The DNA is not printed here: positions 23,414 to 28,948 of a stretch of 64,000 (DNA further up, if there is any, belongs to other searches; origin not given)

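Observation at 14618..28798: A gspEFGHIJKLM block in canonical order with no gspC or gspD, and a 1744-aa CBM-bearing secreted protein in the position where gspC/gspD normally sit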

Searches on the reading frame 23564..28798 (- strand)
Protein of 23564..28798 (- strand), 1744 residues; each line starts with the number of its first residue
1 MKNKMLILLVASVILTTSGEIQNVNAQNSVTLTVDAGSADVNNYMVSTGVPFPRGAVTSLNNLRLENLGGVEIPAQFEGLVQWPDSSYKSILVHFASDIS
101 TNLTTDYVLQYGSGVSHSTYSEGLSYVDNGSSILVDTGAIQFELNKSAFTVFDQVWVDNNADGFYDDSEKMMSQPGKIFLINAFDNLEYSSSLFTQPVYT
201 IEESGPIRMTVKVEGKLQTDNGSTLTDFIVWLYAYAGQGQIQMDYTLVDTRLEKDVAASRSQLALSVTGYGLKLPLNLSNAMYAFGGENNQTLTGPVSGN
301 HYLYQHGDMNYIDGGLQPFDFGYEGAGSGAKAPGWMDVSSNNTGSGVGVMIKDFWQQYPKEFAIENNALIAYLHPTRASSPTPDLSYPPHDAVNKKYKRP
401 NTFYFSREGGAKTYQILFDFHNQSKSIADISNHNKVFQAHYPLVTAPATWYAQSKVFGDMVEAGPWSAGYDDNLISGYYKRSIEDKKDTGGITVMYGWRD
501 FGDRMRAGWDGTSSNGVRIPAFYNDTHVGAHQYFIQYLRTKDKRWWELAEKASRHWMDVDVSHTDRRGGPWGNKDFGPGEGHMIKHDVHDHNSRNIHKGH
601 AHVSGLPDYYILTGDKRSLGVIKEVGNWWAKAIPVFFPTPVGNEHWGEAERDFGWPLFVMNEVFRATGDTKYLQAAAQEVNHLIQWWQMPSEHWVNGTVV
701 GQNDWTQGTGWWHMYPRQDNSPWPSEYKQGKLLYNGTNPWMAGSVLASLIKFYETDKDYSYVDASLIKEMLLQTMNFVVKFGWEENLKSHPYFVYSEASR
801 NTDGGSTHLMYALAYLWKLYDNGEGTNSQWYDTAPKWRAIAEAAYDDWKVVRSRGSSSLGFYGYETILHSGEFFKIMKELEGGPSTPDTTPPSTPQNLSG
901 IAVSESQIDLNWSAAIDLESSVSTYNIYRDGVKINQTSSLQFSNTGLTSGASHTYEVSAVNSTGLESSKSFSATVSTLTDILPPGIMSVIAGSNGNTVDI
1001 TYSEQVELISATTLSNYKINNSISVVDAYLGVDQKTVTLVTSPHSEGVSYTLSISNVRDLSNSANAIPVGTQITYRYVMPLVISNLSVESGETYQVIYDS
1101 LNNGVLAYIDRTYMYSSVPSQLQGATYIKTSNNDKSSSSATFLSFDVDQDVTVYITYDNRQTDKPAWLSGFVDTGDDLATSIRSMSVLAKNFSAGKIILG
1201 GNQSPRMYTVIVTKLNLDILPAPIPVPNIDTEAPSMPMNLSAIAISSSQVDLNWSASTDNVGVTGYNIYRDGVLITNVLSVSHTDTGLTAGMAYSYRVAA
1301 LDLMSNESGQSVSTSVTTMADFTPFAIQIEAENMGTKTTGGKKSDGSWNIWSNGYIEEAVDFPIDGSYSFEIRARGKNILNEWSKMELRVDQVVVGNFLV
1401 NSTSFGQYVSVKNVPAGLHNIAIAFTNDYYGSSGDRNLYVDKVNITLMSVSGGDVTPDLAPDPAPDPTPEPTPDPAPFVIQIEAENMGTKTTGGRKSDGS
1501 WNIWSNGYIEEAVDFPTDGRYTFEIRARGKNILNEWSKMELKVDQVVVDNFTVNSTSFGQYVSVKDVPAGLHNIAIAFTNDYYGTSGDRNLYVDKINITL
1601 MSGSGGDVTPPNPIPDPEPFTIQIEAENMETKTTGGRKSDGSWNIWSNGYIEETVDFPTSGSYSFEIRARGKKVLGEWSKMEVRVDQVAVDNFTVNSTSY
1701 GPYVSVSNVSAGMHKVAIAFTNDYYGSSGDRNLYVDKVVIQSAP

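Call 4: search_protein_families(library=pfam, proteins=[window:23564-28798:-], max_evalue=0.01)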
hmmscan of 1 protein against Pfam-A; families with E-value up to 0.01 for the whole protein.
window:23564-28798:- (1744 aa): 8 families
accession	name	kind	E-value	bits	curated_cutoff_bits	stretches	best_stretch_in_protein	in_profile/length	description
PF16841.11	CBM60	-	2.6e-46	156.5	28.2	3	1522-1599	1-77/91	Ca-dependent carbohydrate-binding module xylan-binding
PF21345.3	PcRGLX_2nd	-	4.2e-14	52.8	23.5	2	129-251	6-127/360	PcRGLX-like protein central beta sandwich domain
PF00041.27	fn3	-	9.2e-13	48.7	25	2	893-968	1-76/84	Fibronectin type III domain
PF18370.7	RGI_lyase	-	3.7e-08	34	27.8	1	908-972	19-82/86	Rhamnogalacturonan I lyases beta-sheet domain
PF07944.18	Beta-AFase-like_GH127_cat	-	0.0005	19.6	24.9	1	600-677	128-201/376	Beta-L-arabinofuranosidase, GH127 catalytic domain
PF19501.5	PcRGLX_1st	-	0.0016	18.7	22.1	1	44-89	17-62/83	PcRGLX-like N-terminal RIFT barrel domain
PF11008.14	DUF2846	-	0.0073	16.8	34.3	0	1534-1577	14-56/92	Protein of unknown function (DUF2846)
PF25523.1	Ig_RIMBP2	-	0.0094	16.4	27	0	1243-1283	20-60/105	RIMBP2-like, immunoglobulin-like domain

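Call 19: find_homologous_proteins(query=window:23564-28798:-, max_evalue=0.00001)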
Query window:23564-28798:- (1744 aa): 59 proteins with E <= 0.00001 among 8000 candidates.
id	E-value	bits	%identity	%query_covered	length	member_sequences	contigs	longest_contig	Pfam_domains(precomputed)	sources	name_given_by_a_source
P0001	0.0e+0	4021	100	100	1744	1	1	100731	PF21345.4,PF18370.8,PF00041.28,PF16841.12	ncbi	-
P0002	0.0e+0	1219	60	49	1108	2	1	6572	PF19501.6,PF22352.3,PF00801.27,PF21345.4,PF17963.8,PF17892.8,PF17803.8,PF07944.19,PF05345.19,PF18911.7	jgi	-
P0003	0.0e+0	1168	57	50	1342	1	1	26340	PF19501.6,PF21345.4,PF17963.8,PF17892.8,PF17803.8,PF07944.19,PF13620.13,PF05345.19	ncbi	-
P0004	0.0e+0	1092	57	48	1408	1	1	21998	PF19501.6,PF22352.3,PF21345.4,PF13385.14,PF07944.19,PF02210.32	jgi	jgi:hypothetical protein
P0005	0.0e+0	1091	56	48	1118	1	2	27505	PF19501.6,PF21345.4,PF07944.19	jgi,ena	-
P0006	0.0e+0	1080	53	50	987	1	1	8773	PF21345.4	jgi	jgi:hypothetical protein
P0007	0.0e+0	1048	51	52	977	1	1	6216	PF19501.6,PF21345.4,PF21346.4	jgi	jgi:hypothetical protein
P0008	0.0e+0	1034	50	55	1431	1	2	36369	PF19501.6,PF00801.27,PF21345.4,PF17963.8,PF17892.8,PF17803.8,PF07944.19,PF05345.19,PF18911.7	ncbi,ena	-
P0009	0.0e+0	1023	55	48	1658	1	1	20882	PF19501.6,PF21345.4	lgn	-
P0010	2.6e-295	1001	54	49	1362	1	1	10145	PF19501.6,PF21345.4,PF17963.8,PF13205.13,PF17892.8,PF17803.8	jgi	-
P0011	2.8e-292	991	53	48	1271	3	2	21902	PF19501.6,PF21345.4,PF17963.8,PF13205.13,PF17892.8,PF16184.12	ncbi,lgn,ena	-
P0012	1.0e-261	890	48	49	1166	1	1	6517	PF19501.6,PF22352.3,PF21345.4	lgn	-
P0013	9.1e-244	830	44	53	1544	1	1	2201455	PF13313.12,PF21345.4,PF17963.8,PF17892.8,PF17803.8,PF07944.19,PF21346.4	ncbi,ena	-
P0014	5.6e-225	768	43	49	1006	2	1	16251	PF19501.6,PF21345.4,PF21346.4,PF00041.28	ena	-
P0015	4.2e-210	719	42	51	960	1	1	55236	PF19501.6,PF21345.4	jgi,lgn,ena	-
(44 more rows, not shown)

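Call 20: find_encoding_contigs(protein=P0001, flank=1000, max_places=3)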
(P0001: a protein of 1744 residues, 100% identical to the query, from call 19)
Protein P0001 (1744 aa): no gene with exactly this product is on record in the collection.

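Call 21: find_encoding_contigs(protein=P0003, flank=10000, max_places=3)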
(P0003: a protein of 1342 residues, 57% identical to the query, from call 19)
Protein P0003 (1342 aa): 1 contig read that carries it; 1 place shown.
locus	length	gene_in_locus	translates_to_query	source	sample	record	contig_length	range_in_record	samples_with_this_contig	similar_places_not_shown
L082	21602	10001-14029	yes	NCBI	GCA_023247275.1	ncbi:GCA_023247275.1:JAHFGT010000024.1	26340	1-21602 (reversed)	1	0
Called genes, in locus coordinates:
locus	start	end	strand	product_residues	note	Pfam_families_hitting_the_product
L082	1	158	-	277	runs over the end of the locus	-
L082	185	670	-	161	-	PF00903:Glyoxalase, PF18029:Glyoxalase_6 (weak), PF22656:At5g48480-like_N (weak)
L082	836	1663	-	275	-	PF12679:ABC2_membrane_2 (weak), PF01061:ABC2_membrane, PF12730:ABC2_membrane_4 (weak), PF12698:ABC2_membrane_3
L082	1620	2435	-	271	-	PF00005:ABC_tran, PF13304:AAA_21 (weak)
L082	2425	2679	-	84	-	-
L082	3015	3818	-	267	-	PF04191:PEMT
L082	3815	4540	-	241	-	PF13649:Methyltransf_25, PF08241:Methyltransf_11 (weak), PF08242:Methyltransf_12 (weak)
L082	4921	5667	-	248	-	PF04140:ICMT (weak), PF04191:PEMT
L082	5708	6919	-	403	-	PF13472:Lipase_GDSL_2, PF16822:ALGX (weak)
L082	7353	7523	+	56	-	-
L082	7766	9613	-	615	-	PF00072:Response_reg, PF05157:MshEN, PF00437:T2SSE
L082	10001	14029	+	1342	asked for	PF19501:PcRGLX_1st, PF21345:PcRGLX_2nd, PF05345:He_PIG, PF17963:Big_9 (weak), PF05345:He_PIG, PF17963:Big_9, PF05345:He_PIG, PF13620:CarboxypepD_reg (weak), +3 more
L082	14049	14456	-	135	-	-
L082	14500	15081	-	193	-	-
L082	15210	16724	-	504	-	PF00140:Sigma70_r1_2, PF04542:Sigma70_r2, PF04539:Sigma70_r3, PF04545:Sigma70_r4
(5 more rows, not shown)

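Call 22: find_encoding_contigs(protein=P0005, flank=10000, max_places=2)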
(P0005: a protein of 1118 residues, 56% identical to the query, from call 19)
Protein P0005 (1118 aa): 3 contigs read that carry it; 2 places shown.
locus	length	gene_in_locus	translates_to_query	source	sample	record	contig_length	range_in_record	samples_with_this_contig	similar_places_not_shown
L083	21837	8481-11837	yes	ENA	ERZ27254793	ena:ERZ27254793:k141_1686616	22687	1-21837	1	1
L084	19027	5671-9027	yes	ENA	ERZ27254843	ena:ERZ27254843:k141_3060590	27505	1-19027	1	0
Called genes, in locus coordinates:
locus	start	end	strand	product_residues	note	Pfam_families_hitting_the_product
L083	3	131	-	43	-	?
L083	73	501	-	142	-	-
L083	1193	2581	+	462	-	PF01548:DEDD_Tnp_IS110, PF02371:Transposase_20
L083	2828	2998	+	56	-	-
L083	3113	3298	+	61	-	PF05015:HigB-like_toxin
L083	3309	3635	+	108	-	PF01381:HTH_3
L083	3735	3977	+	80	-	PF22513:FitA-like_RHH, PF03869:Arc (weak)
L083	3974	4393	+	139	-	PF01850:PIN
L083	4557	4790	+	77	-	-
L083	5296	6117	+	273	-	PF13489:Methyltransf_23, PF02353:CMAS (faint), PF08241:Methyltransf_11 (weak), PF13649:Methyltransf_25 (weak)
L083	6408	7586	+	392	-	PF26549:Tricorn_N (faint)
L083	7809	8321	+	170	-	-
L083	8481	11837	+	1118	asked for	PF19501:PcRGLX_1st (faint), PF21345:PcRGLX_2nd, PF07944:Beta-AFase-like_GH127_cat (weak)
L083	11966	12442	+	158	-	PF00210:Ferritin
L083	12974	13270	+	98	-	PF09339:HTH_IclR (faint), PF13412:HTH_24 (faint), PF13545:HTH_Crp_2 (weak), PF12840:HTH_20, PF01022:HTH_5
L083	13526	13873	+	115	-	-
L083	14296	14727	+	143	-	PF00892:EamA (weak)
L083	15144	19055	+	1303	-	PF04563:RNA_pol_Rpb2_1, PF04561:RNA_pol_Rpb2_2, PF04565:RNA_pol_Rpb2_3, PF10385:RNA_pol_Rpb2_45, PF00562:RNA_pol_Rpb2_6, PF04560:RNA_pol_Rpb2_7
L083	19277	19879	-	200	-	PF01467:CTP_transf_like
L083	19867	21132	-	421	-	PF01018:GTP1_OBG, PF01926:MMR_HSR1, PF02421:FeoB_N, PF09269:DUF1967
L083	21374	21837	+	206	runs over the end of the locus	PF06971:Put_DNA-bind_N, PF02629:CoA_binding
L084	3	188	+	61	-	?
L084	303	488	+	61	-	PF05015:HigB-like_toxin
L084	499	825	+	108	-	PF01381:HTH_3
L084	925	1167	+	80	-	PF22513:FitA-like_RHH, PF03869:Arc (weak)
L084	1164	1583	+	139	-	PF01850:PIN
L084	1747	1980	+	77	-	-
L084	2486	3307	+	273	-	PF13489:Methyltransf_23, PF02353:CMAS (faint), PF08241:Methyltransf_11 (weak), PF13649:Methyltransf_25 (weak)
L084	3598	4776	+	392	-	PF26549:Tricorn_N (faint)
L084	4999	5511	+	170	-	-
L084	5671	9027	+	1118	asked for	PF19501:PcRGLX_1st (faint), PF21345:PcRGLX_2nd, PF07944:Beta-AFase-like_GH127_cat (weak)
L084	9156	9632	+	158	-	PF00210:Ferritin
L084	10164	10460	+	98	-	PF09339:HTH_IclR (faint), PF13412:HTH_24 (faint), PF13545:HTH_Crp_2 (weak), PF12840:HTH_20, PF01022:HTH_5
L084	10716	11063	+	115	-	-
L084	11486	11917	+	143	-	PF00892:EamA (weak)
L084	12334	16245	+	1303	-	PF04563:RNA_pol_Rpb2_1, PF04561:RNA_pol_Rpb2_2, PF04565:RNA_pol_Rpb2_3, PF10385:RNA_pol_Rpb2_45, PF00562:RNA_pol_Rpb2_6, PF04560:RNA_pol_Rpb2_7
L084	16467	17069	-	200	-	PF01467:CTP_transf_like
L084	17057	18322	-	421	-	PF01018:GTP1_OBG, PF01926:MMR_HSR1, PF02421:FeoB_N, PF09269:DUF1967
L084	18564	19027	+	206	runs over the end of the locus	PF06971:Put_DNA-bind_N, PF02629:CoA_binding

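Call 23: find_encoding_contigs(protein=P0008, flank=10000, max_places=2)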
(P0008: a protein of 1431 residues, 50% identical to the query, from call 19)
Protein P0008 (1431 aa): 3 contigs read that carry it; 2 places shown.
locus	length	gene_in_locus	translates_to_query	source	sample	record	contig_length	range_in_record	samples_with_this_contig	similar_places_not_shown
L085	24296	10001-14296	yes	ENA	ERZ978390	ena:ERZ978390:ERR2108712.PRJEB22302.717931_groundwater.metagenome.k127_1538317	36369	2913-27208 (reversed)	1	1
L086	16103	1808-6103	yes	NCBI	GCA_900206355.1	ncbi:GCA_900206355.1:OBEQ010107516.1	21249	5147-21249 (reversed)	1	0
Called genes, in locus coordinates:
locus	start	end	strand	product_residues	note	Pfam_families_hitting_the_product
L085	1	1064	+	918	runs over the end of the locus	PF06165:GH94_b-supersand (weak), PF17167:Glyco_hydro_94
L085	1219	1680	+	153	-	PF11127:YgaP-like_TM (weak)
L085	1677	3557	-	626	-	PF13231:PMT_2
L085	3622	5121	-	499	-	PF00483:NTP_transferase, PF12804:NTP_transf_3 (faint), PF00535:Glycos_transf_2, PF13641:Glyco_tranf_2_3 (weak)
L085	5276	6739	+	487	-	PF01266:DAO (faint), PF12831:FAD_oxidored (weak), PF01593:Amino_oxidase (weak), PF13450:NAD_binding_8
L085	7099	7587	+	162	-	PF03364:Polyketide_cyc (weak)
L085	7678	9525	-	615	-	PF00072:Response_reg, PF05157:MshEN, PF00437:T2SSE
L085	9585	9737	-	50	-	-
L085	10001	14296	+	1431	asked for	PF19501:PcRGLX_1st (weak), PF05345:He_PIG, PF17963:Big_9, PF05345:He_PIG, PF05345:He_PIG, PF05345:He_PIG, PF17963:Big_9, PF05345:He_PIG, +9 more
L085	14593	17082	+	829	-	PF19501:PcRGLX_1st (weak), PF21345:PcRGLX_2nd (weak), PF07944:Beta-AFase-like_GH127_cat (weak)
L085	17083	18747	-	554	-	PF00916:Sulfate_transp, PF01740:STAS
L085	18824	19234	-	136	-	PF23198:PDE8A_N (weak), PF00072:Response_reg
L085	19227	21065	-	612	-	PF00072:Response_reg, PF00989:PAS (weak), PF13188:PAS_8 (weak), PF00512:HisKA, PF02518:HATPase_c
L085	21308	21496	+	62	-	-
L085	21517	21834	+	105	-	PF04972:BON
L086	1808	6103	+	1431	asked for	PF19501:PcRGLX_1st (weak), PF05345:He_PIG, PF17963:Big_9, PF05345:He_PIG, PF05345:He_PIG, PF05345:He_PIG, PF17963:Big_9, PF05345:He_PIG, +9 more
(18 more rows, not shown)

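Call 24: find_encoding_contigs(protein=P0004, flank=10000, max_places=2)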
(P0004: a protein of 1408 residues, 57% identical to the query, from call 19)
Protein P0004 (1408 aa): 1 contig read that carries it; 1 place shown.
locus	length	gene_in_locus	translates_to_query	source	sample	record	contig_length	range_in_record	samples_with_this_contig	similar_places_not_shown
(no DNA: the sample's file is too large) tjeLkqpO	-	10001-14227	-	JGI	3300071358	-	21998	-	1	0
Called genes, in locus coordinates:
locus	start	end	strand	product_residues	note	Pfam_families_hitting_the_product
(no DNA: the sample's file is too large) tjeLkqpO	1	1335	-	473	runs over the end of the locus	PF00919:UPF0004, PF04055:Radical_SAM, PF18693:TRAM_2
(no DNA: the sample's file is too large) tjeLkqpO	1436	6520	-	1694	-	-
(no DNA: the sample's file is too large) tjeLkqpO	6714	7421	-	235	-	PF09335:VTT_dom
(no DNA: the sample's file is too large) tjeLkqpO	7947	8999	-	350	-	PF18306:LDcluster4, PF03641:Lysine_decarbox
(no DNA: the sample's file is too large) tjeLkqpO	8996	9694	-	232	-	PF00226:DnaJ, PF01556:DnaJ_C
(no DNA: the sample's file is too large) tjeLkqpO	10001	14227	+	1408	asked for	PF13385:Laminin_G_3, PF02210:Laminin_G_2 (faint), PF13385:Laminin_G_3, PF22352:K319L-like_PKD, PF19501:PcRGLX_1st (weak), PF21345:PcRGLX_2nd, PF07944:Beta-AFase-like_GH127_cat (weak)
